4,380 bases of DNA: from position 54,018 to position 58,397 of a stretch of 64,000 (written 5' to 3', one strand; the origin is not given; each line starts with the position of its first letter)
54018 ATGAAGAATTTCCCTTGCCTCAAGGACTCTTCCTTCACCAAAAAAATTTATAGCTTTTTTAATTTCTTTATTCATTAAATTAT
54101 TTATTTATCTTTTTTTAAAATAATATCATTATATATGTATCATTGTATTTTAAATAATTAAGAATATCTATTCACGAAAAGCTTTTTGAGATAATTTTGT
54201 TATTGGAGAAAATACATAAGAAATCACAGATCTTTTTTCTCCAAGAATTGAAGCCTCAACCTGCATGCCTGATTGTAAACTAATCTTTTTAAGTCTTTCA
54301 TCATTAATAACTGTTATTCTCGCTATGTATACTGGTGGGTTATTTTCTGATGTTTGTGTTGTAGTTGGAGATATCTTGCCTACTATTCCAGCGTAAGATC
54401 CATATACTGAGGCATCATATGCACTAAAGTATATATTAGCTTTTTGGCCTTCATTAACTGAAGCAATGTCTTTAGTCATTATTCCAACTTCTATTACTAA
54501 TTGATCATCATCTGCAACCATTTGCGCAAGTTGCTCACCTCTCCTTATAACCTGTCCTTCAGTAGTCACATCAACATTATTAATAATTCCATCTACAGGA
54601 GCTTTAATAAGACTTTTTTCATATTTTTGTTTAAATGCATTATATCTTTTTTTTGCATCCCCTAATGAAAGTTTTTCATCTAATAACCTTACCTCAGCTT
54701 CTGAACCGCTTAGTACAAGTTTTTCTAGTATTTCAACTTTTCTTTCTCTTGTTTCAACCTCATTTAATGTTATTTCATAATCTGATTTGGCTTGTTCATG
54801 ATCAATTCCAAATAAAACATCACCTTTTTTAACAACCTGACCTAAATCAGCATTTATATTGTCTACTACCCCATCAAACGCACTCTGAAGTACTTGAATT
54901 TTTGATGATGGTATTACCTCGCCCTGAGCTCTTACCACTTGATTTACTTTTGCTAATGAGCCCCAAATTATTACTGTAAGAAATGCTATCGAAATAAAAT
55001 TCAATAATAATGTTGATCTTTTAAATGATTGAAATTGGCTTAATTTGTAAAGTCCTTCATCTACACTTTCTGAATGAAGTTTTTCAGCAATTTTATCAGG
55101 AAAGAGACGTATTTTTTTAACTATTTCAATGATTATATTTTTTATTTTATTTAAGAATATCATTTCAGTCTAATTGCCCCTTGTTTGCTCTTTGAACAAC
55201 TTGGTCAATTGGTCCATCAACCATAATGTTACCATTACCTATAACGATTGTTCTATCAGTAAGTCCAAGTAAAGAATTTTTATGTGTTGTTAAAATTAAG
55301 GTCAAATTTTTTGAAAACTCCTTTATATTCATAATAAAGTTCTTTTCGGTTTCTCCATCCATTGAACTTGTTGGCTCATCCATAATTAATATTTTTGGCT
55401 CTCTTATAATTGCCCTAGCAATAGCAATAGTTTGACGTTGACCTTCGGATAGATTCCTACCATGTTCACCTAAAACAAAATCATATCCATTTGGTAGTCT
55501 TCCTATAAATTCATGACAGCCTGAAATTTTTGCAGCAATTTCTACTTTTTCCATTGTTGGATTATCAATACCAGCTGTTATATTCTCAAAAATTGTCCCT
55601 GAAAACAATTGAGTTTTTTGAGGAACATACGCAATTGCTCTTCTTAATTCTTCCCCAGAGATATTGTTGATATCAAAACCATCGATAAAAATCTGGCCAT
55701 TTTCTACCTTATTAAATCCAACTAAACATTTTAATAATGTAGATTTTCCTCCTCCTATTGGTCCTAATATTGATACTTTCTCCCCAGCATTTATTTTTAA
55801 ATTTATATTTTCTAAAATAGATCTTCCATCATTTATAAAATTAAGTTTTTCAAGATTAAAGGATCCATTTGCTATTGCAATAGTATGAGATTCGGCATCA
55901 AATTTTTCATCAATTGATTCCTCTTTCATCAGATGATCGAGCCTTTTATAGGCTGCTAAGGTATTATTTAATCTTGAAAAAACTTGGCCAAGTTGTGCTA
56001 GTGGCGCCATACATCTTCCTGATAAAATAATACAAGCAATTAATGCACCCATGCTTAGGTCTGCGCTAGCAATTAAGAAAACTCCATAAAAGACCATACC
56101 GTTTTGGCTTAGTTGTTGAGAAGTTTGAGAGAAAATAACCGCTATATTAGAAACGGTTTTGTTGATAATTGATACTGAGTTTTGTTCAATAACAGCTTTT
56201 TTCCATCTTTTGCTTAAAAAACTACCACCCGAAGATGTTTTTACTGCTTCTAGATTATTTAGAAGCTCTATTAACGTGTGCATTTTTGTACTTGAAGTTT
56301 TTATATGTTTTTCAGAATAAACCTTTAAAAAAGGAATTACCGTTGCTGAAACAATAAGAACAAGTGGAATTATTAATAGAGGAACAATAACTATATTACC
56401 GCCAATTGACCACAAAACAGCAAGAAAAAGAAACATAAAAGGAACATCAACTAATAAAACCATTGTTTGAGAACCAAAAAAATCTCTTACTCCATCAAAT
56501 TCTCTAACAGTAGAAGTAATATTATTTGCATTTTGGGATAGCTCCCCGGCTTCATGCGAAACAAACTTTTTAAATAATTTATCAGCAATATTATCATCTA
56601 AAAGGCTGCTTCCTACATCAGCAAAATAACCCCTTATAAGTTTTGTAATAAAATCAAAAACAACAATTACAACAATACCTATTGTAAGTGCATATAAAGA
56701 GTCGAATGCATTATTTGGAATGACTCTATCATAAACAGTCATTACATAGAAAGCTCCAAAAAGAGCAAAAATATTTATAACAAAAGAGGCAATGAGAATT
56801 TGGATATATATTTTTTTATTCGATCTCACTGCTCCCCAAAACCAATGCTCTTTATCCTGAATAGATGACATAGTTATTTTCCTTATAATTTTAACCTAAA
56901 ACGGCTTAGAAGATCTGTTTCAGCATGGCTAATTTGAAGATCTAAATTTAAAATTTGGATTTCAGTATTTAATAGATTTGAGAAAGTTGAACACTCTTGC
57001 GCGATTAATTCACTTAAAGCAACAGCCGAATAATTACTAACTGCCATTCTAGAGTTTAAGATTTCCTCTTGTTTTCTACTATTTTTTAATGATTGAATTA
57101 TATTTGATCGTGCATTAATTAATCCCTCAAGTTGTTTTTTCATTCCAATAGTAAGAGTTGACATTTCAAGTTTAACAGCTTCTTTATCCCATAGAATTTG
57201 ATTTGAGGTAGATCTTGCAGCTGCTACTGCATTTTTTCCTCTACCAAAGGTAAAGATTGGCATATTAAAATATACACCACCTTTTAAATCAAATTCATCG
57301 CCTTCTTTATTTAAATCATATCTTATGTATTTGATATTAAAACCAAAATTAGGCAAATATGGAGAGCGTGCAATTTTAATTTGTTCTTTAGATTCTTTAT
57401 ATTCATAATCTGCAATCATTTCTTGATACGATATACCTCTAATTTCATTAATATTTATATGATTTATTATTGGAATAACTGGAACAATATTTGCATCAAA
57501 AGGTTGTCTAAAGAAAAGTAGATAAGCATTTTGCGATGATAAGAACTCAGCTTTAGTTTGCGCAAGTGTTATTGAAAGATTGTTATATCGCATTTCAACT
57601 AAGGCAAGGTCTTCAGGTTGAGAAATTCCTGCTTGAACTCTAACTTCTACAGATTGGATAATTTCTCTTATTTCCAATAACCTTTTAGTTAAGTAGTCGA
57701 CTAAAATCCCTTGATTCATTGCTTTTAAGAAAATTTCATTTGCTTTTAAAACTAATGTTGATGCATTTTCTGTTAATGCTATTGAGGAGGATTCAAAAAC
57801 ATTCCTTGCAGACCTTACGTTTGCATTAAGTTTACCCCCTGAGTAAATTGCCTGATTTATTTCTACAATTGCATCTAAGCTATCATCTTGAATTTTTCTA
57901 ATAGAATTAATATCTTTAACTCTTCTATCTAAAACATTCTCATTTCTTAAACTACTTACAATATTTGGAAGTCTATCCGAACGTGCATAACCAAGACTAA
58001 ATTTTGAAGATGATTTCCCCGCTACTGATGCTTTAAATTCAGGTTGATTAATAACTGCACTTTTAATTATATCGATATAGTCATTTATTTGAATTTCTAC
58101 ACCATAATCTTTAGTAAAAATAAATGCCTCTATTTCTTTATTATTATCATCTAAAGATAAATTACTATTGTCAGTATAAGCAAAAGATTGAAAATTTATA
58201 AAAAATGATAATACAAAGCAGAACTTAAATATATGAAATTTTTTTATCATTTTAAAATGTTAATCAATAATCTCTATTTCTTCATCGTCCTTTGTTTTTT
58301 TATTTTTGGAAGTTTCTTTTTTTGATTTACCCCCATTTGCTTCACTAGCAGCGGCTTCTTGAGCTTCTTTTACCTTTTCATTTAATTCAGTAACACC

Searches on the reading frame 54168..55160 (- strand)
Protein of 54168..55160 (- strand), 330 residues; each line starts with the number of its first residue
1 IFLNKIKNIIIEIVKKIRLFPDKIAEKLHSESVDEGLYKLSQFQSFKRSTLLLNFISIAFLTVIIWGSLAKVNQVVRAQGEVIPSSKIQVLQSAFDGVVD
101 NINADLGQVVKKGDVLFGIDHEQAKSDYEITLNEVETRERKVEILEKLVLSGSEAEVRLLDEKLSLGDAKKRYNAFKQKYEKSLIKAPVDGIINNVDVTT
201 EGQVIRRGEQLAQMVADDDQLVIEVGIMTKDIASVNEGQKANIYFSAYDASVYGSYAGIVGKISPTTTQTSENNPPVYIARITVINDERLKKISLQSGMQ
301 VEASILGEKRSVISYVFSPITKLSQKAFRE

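Call 8: search_protein_families(library=pfam, proteins=[window:54168-55160:-], max_evalue=0.001)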
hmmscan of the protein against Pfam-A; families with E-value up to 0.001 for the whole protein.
window:54168-55160:- (330 aa): 4 families
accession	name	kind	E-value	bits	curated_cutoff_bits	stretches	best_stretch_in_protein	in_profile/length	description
PF13437.12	HlyD_3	-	2.3e-21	77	22.2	1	185-288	2-97/106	HlyD family secretion protein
PF16576.10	HlyD_D23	-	8.1e-15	55.1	30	1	72-270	2-191/214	Barrel-sandwich domain of CusB or HlyD membrane-fusion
PF13533.13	Biotin_lipoyl_2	-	4.8e-06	26.7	29.8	1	91-120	3-32/32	Biotin-lipoyl like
PF00364.28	Biotin_lipoyl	-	0.00075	19.7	22.1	0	90-119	44-73/73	Biotin-requiring enzyme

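Call 36: search_protein_families(library=ncbifam, proteins=[window:54168-55160:-], max_evalue=0.001)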
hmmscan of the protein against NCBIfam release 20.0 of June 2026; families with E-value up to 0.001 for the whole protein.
window:54168-55160:- (330 aa): 13 families
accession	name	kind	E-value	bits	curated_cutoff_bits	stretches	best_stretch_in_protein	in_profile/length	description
TIGR01843.1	type_I_hlyD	subfamily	2.1e-63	214.7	208.65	2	161-330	249-421/422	HlyD family type I secretion periplasmic adaptor subunit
TIGR01730.1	RND_mfp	subfamily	2.5e-19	69.4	94.9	1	90-312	28-252/322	efflux RND transporter periplasmic adaptor subunit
TIGR01000.1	bacteriocin_acc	subfamily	2.5e-16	59.6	258.85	2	124-303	261-436/457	bacteriocin secretion accessory protein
TIGR00998.1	8a0101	subfamily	1.2e-15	57.3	390.8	2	159-270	181-288/334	EmrA/EmrK family multidrug efflux transporter periplasmic adaptor subunit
TIGR00999.1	8a0102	subfamily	1.2e-11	44.3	319.3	1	107-272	1-176/271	CzcB/NccB family metal efflux transporter periplasmic adaptor subunit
TIGR03794.1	NHLM_micro_HlyD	equivalog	2.3e-11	43.3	156.2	1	37-125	8-95/421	NHLP bacteriocin system secretion protein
NF007850.1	PRK10559.1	equivalog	2.5e-07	30.1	400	1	95-264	47-227/303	p-hydroxybenzoic acid efflux pump subunit AaeA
TIGR02971.1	heterocyst_DevB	subfamily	3.8e-07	29.8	129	1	122-259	145-278/327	ABC exporter membrane fusion protein, DevB family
NF007785.0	PRK10476.1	equivalog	3.3e-06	26.2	376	0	53-144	18-111/347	multidrug transporter subunit MdtN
NF045680.1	DiMtlExpIhpB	equivalog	1.6e-05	24.1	450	0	73-130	88-140/326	divalent metal ion exporter adaptor subunit IhpB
NF011715.0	PRK15136.1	equivalog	2.2e-05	23.3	563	0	52-142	28-115/390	multidrug efflux MFS transporter periplasmic adaptor subunit EmrA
TIGR03309.1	matur_yqeB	equivalog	0.00026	20.5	220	0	78-130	154-205/256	selenium-dependent molybdenum cofactor biosynthesis protein YqeB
NF000272.2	OqxA_adapt_sub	exception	0.00089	18.3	835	0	91-199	70-176/391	multidrug efflux RND transporter periplasmic adaptor subunit OqxA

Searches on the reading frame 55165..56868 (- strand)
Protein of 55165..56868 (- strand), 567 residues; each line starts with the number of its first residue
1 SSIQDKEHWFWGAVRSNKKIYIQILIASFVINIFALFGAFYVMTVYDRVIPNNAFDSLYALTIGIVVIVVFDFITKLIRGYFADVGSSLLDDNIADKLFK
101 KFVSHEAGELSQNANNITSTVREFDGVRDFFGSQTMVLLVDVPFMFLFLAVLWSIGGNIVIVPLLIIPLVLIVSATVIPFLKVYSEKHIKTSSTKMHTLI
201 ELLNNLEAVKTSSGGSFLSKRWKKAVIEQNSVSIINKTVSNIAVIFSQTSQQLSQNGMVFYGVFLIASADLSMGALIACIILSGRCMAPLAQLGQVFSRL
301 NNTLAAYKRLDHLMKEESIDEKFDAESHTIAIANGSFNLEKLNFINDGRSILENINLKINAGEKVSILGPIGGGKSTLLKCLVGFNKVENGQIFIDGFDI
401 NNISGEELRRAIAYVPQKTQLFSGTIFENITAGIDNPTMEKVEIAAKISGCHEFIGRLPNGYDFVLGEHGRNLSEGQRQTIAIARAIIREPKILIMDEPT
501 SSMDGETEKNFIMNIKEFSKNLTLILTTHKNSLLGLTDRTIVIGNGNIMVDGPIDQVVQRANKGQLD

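Call 8: search_protein_families(library=pfam, proteins=[window:55165-56868:-], max_evalue=0.001)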
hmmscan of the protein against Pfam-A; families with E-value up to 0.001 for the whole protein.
window:55165-56868:- (567 aa): 4 families
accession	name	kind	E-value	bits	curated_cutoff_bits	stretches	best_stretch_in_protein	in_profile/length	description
PF00005.33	ABC_tran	-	2.5e-32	112.8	25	1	352-501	1-137/137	ABC transporter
PF00664.28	ABC_membrane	-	1.4e-18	68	28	1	24-284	4-268/274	ABC transporter transmembrane region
PF13304.12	AAA_21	-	5.3e-08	33.7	27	1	471-534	236-303/304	AAA domain, putative AbiEii toxin, Type IV TA system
PF02463.25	SMC_N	-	1.4e-05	25.1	40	1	299-541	112-209/220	RecF/RecN/SMC N terminal domain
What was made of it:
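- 55165..56871 (-): T1SS ABC transporter with no N-terminal C39 or C39-like domain. Pfam ABC_membrane and ABC_tran (call 8).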

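Call 36: search_protein_families(library=ncbifam, proteins=[window:55165-56868:-], max_evalue=0.001)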
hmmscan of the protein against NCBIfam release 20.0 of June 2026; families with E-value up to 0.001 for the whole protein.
window:55165-56868:- (567 aa): 186 families (the best 25 are shown)
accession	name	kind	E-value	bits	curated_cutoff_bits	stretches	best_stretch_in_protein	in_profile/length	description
TIGR03375.1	type_I_sec_LssB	subfamily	3.7e-187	623.8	693.1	1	5-564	135-695/696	type I secretion system permease/ATPase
TIGR01846.1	type_I_sec_HlyB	subfamily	2.2e-108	363.4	725.55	1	8-560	128-681/694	type I secretion system permease/ATPase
TIGR01842.1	type_I_sec_PrtD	subfamily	5.6e-106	355.2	510.15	1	15-559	2-542/544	type I secretion system permease/ATPase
TIGR03797.1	NHLM_micro_ABC2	equivalog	3.6e-73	247.2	709.4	1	14-560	131-674/686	NHLP bacteriocin export ABC transporter permease/ATPase subunit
TIGR01193.1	bacteriocin_ABC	subfamily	6.5e-73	246.4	523.85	1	13-560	150-698/708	peptide cleavage/export ABC transporter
NF052233.1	CphA_assoc_ABC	equivalog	4.8e-70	236.8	880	1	123-560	296-732/766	cyanophycin metabolism-associated ABC transporter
TIGR02203.1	MsbA_lipidA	equivalog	1e-69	235.6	602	1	21-560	16-558/572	lipid A export permease/ATP-binding protein MsbA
TIGR02204.1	MsbA_rel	hypoth_equivalog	2e-69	234.8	780.4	1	22-560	21-564/576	ABC transporter, permease/ATP-binding protein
TIGR00958.1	3a01208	subfamily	6.6e-69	232.9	874.6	1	14-560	156-703/711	antigen peptide transporter 2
TIGR02857.1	CydD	equivalog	6.7e-68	229.9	435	1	21-542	5-528/529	thiol reductant ABC exporter subunit CydD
NF045513.1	HepA_fam_ABC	equivalog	2e-67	228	725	1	54-560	90-598/610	heterocyst formation ABC transporter subunit HepA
TIGR03796.1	NHLM_micro_ABC1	equivalog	2.3e-67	227.7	853.3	1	13-561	148-702/710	NHLP family bacteriocin export ABC transporter peptidase/permease/ATPase subunit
NF010178.0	PRK13657.1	equivalog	6.5e-57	193.3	733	1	242-562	241-561/588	glucan ABC transporter ATP-binding protein/ permease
NF008364.0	PRK11160.1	equivalog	2.7e-56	191.4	630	1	138-562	149-566/575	heme ABC transporter ATP-binding protein/permease CydC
NF008381.0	PRK11176.1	equivalog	3e-55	187.7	867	1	47-559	53-567/582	lipid A ABC transporter ATP-binding protein/permease MsbA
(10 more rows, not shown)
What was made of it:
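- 55165..56871 (-): TIGR03375 623.8 bits, matching profile positions 135-695 only (call 36).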

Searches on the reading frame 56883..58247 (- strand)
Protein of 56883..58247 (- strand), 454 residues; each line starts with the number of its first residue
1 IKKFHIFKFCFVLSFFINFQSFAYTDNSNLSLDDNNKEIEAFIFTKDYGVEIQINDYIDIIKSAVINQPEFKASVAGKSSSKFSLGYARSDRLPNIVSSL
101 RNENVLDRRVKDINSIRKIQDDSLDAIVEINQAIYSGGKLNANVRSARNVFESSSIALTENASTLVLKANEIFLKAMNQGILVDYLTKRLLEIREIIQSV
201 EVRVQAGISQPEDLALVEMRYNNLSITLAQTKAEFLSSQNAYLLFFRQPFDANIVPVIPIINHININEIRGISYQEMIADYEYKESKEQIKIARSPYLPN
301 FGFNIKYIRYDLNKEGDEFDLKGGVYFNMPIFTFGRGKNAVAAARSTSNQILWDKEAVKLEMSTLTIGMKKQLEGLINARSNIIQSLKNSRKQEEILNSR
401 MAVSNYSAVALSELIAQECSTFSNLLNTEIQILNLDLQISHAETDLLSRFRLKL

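Call 12: search_protein_families(library=pfam, proteins=[window:56883-58247:-], max_evalue=0.001)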
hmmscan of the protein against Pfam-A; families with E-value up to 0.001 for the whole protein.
window:56883-58247:- (454 aa): 1 family
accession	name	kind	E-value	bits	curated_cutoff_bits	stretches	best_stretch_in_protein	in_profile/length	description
PF02321.23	OEP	-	1.1e-22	81.2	22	2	277-440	16-183/187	Outer membrane efflux protein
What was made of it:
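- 56883..58250 (-): TolC-type outer-membrane channel. Pfam OEP E 1e-22 (call 12).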

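Call 36: search_protein_families(library=ncbifam, proteins=[window:56883-58247:-], max_evalue=0.001)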
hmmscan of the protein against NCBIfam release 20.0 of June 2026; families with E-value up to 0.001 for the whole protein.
window:56883-58247:- (454 aa): 1 family
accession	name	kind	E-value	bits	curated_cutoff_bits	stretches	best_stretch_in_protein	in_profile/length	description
TIGR01844.1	type_I_sec_TolC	subfamily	1.8e-15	56.9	225.15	1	58-362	6-316/414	TolC family outer membrane protein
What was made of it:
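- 56883..58250 (-): TIGR01844, weak (call 36).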
